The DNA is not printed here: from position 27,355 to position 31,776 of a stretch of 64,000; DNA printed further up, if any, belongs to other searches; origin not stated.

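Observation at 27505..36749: Three genes of the pre-mRNA 3'-end processing machinery (CPSF160, CPSF100, CstF-77) are physically clustered within 9.2 kb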

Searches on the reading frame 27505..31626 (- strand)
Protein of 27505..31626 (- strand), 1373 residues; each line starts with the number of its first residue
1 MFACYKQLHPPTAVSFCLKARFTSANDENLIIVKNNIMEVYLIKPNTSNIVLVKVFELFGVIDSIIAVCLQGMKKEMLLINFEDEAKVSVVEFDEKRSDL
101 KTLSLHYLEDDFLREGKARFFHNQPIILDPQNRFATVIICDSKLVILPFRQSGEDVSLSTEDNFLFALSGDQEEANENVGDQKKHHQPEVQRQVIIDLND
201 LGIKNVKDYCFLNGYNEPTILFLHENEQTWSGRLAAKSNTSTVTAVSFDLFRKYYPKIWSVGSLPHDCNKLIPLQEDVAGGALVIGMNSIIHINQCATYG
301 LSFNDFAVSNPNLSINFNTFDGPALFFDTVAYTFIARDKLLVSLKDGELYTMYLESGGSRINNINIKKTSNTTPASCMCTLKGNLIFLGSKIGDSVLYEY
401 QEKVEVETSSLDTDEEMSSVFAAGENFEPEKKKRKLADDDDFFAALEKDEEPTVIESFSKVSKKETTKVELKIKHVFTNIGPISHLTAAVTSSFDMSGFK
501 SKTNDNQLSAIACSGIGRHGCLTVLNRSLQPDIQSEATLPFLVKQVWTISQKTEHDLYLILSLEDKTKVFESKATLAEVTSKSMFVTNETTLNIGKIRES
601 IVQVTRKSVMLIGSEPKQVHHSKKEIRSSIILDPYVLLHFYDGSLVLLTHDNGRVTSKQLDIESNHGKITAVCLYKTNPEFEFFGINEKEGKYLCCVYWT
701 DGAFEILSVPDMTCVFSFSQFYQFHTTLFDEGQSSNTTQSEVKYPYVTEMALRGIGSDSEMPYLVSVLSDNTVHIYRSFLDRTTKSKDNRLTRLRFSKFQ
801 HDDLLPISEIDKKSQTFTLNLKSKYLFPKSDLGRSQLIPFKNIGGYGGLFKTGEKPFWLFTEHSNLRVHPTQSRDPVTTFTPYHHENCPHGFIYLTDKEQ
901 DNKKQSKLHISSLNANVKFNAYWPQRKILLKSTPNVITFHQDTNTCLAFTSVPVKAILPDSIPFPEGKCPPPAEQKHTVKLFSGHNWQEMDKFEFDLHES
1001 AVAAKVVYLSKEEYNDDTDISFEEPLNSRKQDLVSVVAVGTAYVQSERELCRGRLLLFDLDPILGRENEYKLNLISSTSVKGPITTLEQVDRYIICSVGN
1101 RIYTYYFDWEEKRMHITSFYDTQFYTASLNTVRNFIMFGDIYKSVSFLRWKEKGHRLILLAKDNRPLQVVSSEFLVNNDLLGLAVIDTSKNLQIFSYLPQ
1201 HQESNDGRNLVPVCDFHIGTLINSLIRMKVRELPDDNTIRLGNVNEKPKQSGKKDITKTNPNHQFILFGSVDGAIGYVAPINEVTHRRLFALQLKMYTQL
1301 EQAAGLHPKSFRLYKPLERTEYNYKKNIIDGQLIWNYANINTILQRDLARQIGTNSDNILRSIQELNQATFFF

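Call 4: search_protein_families(library=pfam, proteins=[window:27505-31626:-], max_evalue=0.01)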
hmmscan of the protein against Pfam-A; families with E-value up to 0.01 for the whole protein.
window:27505-31626:- (1373 aa): 3 families
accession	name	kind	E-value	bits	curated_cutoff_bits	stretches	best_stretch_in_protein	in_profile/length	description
PF03178.21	CPSF_A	-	7.6e-72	242.8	27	1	977-1338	2-318/319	CPSF A subunit region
PF10433.15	Beta-prop_RSE1_1st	-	2e-34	119.6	26.9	1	14-413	2-340/351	RSE1/DDB1/CPSF1 first beta-propeller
PF23726.1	Beta-prop_RSE1_2nd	-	1.1e-20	74.6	30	1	543-715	18-194/327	RSE1/DDB1/CPSF1 second beta-propeller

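Call 8: list_cluster_members(proteins=[window:27508-31626:-, window:31784-34207:-, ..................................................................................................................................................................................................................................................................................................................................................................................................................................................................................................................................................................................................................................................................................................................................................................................])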
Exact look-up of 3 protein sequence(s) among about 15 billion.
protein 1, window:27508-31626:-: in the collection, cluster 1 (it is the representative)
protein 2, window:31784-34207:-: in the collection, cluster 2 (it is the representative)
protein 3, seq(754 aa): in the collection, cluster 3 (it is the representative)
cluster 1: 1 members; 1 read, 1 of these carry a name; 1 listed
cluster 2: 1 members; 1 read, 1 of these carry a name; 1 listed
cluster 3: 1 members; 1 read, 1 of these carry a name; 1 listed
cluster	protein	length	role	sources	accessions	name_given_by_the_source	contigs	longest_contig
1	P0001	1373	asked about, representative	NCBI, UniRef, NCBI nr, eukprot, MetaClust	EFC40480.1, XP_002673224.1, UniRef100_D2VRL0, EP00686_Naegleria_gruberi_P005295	CPSF A subunit [Naegleria gruberi] | CPSF A subunit n=1 Tax=Naegleria gruberi TaxID=5762 RepID=D2VRL0_NAEGR | XP_002673224.1 CPSF A subunit [Naegleria gruberi]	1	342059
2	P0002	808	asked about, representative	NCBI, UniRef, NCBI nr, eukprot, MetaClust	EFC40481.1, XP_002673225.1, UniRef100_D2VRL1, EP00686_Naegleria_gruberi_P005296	predicted protein [Naegleria gruberi] | Cleavage and polyadenylation specificity factor subunit 2 n=2 Tax=Naegleria gruberi ... | uncharacterized protein NAEGRDRAFT_71624 [Naegleria gruberi]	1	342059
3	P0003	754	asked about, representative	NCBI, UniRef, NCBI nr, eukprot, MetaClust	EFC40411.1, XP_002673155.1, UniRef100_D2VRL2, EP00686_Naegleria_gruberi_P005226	predicted protein [Naegleria gruberi] | Predicted protein n=1 Tax=Naegleria gruberi TaxID=5762 RepID=D2VRL2_NAEGR | uncharacterized protein NAEGRDRAFT_71625 [Naegleria gruberi]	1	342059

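Call 10: search_solved_structures(query=P0001, max_evalue=0.001)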
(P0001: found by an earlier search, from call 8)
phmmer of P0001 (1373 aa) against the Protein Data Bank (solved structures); distinct sequences matched with E-value up to 0.001: 51.
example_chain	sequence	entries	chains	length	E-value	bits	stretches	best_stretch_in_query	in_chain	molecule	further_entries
6bly_A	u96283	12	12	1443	1.6e-158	532.5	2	692-1372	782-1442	Cleavage and polyadenylation specificity factor subunit 1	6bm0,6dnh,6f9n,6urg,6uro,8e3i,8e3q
6fuw_A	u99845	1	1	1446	1.6e-158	532.5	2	692-1372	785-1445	Cleavage and polyadenylation specificity factor subunit 1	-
6eoj_A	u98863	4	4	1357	1.3e-45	158.4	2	5-785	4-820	Protein CFT1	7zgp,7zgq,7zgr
4a08_A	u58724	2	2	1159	1e-25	92.5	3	1037-1346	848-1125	DNA DAMAGE-BINDING PROTEIN 1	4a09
9ejq_A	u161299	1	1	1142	1.1e-25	92.4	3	1037-1346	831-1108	DNA damage-binding protein 1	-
9dhd_A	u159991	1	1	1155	1.5e-25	91.9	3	1037-1346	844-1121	DNA damage-binding protein 1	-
7ukn_A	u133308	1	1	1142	1.6e-25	91.8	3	1037-1346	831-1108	DNA damage-binding protein 1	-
9j6k_A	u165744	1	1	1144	1.6e-25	91.8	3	1037-1346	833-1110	DNA damage-binding protein 1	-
6zue_A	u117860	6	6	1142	1.6e-25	91.8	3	1037-1346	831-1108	DNA damage-binding protein 1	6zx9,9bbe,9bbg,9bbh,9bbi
7oo3_d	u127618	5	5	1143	1.6e-25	91.8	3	1037-1346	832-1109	DNA damage-binding protein 1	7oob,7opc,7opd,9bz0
4a0l_A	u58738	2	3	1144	1.6e-25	91.8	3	1037-1346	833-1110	DNA DAMAGE-BINDING PROTEIN 1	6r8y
4tz4_A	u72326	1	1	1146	1.6e-25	91.8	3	1037-1346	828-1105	DNA damage-binding protein 1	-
8oiz_A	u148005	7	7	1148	1.6e-25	91.8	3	1037-1346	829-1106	DNA damage-binding protein 1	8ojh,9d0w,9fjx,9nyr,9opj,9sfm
10ay_C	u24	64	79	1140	1.7e-25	91.8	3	1037-1346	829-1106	DNA damage-binding protein 1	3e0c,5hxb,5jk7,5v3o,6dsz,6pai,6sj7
8uh6_A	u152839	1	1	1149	1.7e-25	91.8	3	1037-1346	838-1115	DNA damage-binding protein 1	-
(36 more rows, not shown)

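Call 11: search_solved_structures(query=P0002, max_evalue=0.001)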
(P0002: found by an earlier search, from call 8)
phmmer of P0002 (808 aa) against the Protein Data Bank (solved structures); distinct sequences matched with E-value up to 0.001: 21.
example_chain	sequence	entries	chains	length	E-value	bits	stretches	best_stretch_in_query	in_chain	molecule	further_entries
6urg_F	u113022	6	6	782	1.8e-135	456.4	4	180-361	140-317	Cleavage and polyadenylation specificity factor subunit 2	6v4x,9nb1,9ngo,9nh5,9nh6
7cun_K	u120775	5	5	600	1.9e-23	85.9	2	182-352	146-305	Integrator complex subunit 11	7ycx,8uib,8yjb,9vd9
8r22_C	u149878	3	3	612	1.9e-23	85.9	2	182-352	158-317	Integrator complex subunit 11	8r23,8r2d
7pks_k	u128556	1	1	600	1.9e-23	85.9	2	182-352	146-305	Integrator complex subunit 11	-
7bfp_B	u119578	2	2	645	2.7e-23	85.5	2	182-352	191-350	Integrator complex subunit 11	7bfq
8rbx_k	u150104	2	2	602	3.3e-23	85.2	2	182-352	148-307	Integrator complex subunit 11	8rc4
8rbz_k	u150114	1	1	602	3.3e-23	85.2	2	182-352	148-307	Integrator complex subunit 11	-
2i7t_A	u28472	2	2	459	1.4e-22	83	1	178-359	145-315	Cleavage and polyadenylation specificity factor 73 kDa subunit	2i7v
6m8q_A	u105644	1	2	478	1.9e-22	82.7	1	179-359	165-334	Cleavage and polyadenylation specificity factor subunit 3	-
8t1q_A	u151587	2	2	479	1.9e-22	82.7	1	179-359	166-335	Cleavage and polyadenylation specificity factor subunit 3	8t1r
6v4x_H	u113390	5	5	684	1.1e-21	80.2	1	179-359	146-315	Cleavage and polyadenylation specificity factor subunit 3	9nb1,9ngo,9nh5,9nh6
7sn8_K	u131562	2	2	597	2.5e-20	75.6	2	183-351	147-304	Integrator complex subunit 11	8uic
6i1d_A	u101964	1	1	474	8.1e-20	74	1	183-363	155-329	Endoribonuclease YSH1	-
2i7x_A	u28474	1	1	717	1.6e-18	69.7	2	184-350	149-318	Protein CFT2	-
7zgq_C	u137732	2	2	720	1.6e-18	69.6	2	184-350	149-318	Cleavage factor two protein 2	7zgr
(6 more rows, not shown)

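Call 12: search_solved_structures(query=P0003, max_evalue=0.001)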
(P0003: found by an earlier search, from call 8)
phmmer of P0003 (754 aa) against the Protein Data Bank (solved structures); distinct sequences matched with E-value up to 0.001: 23.
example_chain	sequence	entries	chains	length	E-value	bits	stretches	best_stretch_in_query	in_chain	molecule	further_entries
6uro_E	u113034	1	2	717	7.4e-101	341.7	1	13-566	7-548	Cleavage stimulation factor subunit 3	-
2ooe_A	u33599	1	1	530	7.9e-99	335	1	27-565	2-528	Cleavage stimulation factor 77 kDa subunit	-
7zy4_A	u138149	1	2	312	1.4e-56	195.3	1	250-565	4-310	Cleavage stimulation factor subunit 3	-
2ond_A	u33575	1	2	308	8.1e-56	192.8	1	253-565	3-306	Cleavage stimulation factor 77 kDa subunit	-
4eba_A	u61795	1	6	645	1.3e-27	99.6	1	50-517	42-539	mRNA 3'-end-processing protein RNA14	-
4e6h_A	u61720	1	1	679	1.4e-27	99.5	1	50-517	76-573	mRNA 3'-end-processing protein RNA14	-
4e85_A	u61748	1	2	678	1.5e-27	99.3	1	50-517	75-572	mRNA 3'-end-processing protein RNA14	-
2uy1_B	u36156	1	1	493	3.4e-22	81.7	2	83-226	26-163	CLEAVAGE STIMULATION FACTOR 77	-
2uy1_A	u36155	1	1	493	5.6e-22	81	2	83-225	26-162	CLEAVAGE STIMULATION FACTOR 77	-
6g70_A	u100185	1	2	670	7.8e-14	54.1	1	29-150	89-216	Pre-mRNA-processing factor 39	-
9esh_R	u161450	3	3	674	2.7e-11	45.7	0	367-507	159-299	Pre-mRNA-splicing factor cwf4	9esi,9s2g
9l5r_J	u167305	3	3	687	1.2e-09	40.2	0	18-130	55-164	Suppressor of forked domain-containing protein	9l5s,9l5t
8xi2_J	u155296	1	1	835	1.2e-09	40.2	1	366-512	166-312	Crooked neck protein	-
8c6j_S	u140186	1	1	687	3.1e-07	32.3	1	54-204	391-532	Crooked neck-like protein 1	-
5mqf_O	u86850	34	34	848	5.2e-07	31.5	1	54-204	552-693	Crooked neck-like protein 1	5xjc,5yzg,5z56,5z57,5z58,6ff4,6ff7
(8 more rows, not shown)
